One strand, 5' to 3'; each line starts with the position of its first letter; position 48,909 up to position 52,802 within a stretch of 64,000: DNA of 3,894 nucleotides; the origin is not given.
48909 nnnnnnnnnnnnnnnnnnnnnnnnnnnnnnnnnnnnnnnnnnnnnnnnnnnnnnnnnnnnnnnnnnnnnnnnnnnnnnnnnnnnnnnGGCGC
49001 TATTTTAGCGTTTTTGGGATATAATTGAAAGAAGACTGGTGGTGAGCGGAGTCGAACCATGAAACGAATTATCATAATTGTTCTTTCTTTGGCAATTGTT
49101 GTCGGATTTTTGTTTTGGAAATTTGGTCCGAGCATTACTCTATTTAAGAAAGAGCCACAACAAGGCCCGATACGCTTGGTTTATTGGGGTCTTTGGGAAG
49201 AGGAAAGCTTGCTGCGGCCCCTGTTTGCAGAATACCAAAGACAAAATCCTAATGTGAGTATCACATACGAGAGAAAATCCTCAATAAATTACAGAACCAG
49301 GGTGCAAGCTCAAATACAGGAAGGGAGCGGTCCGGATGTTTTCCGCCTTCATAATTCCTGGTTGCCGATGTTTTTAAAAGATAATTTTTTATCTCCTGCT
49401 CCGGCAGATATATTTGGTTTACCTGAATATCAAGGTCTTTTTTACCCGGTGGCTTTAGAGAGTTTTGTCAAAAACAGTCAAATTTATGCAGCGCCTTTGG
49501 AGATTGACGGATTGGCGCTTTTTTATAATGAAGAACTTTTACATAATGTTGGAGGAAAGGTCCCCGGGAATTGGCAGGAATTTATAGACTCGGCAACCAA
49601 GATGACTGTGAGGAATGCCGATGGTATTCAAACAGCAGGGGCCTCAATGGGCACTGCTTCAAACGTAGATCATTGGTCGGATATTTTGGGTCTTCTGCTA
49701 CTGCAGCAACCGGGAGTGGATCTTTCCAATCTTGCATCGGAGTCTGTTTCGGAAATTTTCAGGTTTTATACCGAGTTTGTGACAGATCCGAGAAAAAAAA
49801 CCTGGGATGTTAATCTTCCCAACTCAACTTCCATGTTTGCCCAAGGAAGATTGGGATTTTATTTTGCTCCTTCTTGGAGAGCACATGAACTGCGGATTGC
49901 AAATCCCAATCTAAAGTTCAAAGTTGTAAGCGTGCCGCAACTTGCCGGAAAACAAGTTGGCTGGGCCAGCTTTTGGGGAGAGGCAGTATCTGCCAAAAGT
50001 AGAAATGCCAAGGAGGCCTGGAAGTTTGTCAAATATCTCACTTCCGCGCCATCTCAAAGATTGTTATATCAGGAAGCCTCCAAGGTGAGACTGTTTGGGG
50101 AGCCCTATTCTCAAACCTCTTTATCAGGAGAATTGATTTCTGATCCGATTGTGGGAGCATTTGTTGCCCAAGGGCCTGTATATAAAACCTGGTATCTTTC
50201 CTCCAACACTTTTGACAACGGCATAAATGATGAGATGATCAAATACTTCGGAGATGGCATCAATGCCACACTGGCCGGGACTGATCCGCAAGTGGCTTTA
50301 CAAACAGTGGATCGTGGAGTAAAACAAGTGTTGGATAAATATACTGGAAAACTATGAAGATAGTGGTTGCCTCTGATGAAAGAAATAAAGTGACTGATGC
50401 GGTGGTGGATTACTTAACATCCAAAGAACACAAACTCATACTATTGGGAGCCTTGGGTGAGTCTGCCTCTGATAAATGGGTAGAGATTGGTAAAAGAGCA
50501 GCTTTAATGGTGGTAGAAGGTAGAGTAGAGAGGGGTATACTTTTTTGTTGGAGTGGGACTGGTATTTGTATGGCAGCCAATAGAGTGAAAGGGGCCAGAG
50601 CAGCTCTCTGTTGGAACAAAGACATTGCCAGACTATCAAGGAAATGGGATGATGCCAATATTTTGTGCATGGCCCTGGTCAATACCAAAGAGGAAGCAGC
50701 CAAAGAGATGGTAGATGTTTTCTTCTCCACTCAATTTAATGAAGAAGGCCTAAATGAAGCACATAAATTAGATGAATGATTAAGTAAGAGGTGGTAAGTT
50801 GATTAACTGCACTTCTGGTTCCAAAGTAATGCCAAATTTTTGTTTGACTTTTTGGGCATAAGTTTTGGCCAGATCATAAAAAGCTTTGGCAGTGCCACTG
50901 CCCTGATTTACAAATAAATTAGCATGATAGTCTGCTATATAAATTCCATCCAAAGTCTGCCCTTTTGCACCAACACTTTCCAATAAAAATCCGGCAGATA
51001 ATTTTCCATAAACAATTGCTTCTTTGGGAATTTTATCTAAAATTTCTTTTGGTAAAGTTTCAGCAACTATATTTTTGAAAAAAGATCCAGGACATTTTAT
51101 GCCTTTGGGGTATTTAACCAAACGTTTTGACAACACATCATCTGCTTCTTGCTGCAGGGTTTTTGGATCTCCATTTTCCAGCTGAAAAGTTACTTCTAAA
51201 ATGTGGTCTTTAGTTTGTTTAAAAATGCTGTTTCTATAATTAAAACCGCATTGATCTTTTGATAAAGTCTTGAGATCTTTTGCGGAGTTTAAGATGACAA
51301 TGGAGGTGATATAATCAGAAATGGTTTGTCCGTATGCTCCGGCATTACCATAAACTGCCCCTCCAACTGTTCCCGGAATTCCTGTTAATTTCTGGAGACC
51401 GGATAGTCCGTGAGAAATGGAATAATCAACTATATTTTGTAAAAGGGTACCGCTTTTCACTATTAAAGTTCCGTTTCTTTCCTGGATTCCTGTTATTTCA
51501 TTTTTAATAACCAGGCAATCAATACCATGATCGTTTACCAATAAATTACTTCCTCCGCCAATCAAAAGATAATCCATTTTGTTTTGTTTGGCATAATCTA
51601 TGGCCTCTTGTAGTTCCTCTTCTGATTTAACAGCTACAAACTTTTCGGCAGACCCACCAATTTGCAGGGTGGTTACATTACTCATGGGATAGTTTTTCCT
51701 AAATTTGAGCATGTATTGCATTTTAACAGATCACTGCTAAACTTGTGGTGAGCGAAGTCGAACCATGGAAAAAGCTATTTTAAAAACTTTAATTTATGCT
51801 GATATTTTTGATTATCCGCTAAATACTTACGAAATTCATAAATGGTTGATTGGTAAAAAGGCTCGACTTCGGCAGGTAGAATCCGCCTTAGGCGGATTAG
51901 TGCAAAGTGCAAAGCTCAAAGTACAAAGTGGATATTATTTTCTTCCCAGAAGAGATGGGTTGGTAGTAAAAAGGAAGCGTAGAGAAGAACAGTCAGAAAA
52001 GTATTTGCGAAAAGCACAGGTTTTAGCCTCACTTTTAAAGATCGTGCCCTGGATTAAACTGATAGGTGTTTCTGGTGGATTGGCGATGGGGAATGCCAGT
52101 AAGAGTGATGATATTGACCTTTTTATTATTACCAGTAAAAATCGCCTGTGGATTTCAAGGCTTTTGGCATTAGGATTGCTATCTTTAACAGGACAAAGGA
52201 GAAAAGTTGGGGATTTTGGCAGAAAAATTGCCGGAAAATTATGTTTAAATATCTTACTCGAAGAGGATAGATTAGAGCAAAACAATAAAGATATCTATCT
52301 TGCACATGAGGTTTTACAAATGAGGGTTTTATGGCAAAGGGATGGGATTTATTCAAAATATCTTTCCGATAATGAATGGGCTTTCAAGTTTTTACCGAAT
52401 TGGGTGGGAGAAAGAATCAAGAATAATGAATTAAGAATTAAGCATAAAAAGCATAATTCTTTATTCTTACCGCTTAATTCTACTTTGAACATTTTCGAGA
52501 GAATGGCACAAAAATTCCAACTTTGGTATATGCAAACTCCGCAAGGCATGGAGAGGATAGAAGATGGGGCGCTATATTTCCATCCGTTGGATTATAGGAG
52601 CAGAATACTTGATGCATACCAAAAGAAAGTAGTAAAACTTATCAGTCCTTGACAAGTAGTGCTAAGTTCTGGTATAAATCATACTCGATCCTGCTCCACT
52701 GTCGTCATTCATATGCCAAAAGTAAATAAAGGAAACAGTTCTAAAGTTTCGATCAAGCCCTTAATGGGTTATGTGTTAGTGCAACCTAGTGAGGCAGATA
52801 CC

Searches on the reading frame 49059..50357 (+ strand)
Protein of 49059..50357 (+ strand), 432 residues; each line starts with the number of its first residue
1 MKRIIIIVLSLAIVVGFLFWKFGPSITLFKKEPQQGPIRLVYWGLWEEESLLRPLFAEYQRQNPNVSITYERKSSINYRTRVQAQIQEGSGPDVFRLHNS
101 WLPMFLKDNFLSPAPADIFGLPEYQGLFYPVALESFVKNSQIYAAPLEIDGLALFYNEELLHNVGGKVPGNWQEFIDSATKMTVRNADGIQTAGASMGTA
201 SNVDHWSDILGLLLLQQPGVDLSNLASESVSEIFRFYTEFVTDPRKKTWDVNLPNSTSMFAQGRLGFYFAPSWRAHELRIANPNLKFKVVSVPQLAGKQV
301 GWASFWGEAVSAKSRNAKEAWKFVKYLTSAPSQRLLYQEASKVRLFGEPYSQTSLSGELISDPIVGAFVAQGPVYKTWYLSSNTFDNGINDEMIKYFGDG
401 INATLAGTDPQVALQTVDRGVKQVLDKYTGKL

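Call 92: search_protein_families(library=pfam, proteins=[window:49059-50357:+], max_evalue=0.01)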
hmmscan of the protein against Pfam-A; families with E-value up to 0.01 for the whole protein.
window:49059-50357:+ (432 aa): 3 families
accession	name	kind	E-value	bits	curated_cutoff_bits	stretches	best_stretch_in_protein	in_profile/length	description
PF01547.30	SBP_bac_1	-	5.1e-30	106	26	1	50-333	8-306/307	Bacterial extracellular solute-binding protein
PF13416.11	SBP_bac_8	-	9.3e-28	98.2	27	1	55-338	2-254/279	Bacterial extracellular solute-binding protein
PF13531.11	SBP_bac_11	-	0.0039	17.4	25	0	52-114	13-71/227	Bacterial extracellular solute-binding protein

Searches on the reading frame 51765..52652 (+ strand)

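Call 92: search_protein_families(library=pfam, proteins=[window:51765-52652:+], max_evalue=0.01)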
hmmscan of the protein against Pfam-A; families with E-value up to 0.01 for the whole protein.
window:51765-52652:+ (295 aa): 3 families
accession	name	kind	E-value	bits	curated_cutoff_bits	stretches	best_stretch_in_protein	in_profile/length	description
PF01909.29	NTP_transf_2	-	0.0025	18.6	21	1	87-146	5-47/93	Nucleotidyltransferase domain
PF18765.7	Polbeta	-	0.004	17.7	26.9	0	91-164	7-81/93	Polymerase beta, Nucleotidyltransferase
PF17540.7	DUF5457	-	0.0043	17.5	25.2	0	31-79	37-85/89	Family of unknown function (DUF5457)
